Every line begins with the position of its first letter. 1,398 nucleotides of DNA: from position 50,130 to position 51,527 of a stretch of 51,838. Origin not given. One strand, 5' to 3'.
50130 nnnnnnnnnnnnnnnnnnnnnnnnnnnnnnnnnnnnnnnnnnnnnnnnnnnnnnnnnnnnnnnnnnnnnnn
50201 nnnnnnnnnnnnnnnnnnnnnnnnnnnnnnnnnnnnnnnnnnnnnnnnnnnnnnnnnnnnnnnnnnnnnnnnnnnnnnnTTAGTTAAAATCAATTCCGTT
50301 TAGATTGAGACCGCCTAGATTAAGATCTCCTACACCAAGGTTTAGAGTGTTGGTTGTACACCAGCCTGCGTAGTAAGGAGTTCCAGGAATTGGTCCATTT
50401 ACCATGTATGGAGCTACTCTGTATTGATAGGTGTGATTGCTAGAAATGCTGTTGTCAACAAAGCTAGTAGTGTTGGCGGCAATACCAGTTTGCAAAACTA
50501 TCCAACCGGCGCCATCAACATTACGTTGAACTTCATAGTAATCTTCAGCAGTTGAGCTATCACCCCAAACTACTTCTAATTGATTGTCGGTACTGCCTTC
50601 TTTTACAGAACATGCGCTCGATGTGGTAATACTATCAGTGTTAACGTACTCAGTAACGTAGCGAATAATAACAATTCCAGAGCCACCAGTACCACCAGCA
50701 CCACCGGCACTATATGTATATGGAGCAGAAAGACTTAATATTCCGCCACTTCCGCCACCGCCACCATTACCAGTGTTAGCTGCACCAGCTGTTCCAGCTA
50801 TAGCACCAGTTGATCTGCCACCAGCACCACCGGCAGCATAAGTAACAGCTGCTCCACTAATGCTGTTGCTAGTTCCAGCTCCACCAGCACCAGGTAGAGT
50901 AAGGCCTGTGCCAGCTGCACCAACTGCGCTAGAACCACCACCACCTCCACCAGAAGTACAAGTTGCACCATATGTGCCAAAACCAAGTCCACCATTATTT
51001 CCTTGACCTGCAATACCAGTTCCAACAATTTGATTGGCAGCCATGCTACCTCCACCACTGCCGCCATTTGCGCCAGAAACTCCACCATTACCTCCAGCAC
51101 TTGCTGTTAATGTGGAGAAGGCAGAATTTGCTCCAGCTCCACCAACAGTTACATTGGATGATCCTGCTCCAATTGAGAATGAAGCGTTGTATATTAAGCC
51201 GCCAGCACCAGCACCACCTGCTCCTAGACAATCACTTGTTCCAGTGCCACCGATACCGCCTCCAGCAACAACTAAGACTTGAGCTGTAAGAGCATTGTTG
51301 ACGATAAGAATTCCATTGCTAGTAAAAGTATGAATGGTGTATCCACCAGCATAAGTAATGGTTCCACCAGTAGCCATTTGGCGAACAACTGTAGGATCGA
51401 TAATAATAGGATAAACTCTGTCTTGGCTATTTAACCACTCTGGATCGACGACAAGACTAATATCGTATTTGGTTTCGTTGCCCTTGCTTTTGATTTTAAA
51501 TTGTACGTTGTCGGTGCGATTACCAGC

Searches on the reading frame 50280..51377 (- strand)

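Call 79: search_protein_families(library=pfam, proteins=[window:50280-51377:-], max_evalue=0.00001)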
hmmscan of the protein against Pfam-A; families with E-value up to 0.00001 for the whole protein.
window:50280-51377:- (365 aa): 1 family
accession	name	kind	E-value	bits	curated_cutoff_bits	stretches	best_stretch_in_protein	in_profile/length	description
PF21722.4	Gly_rich_2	-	9.7e-06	26.2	24.3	1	25-240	10-225/226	Glycine-rich domain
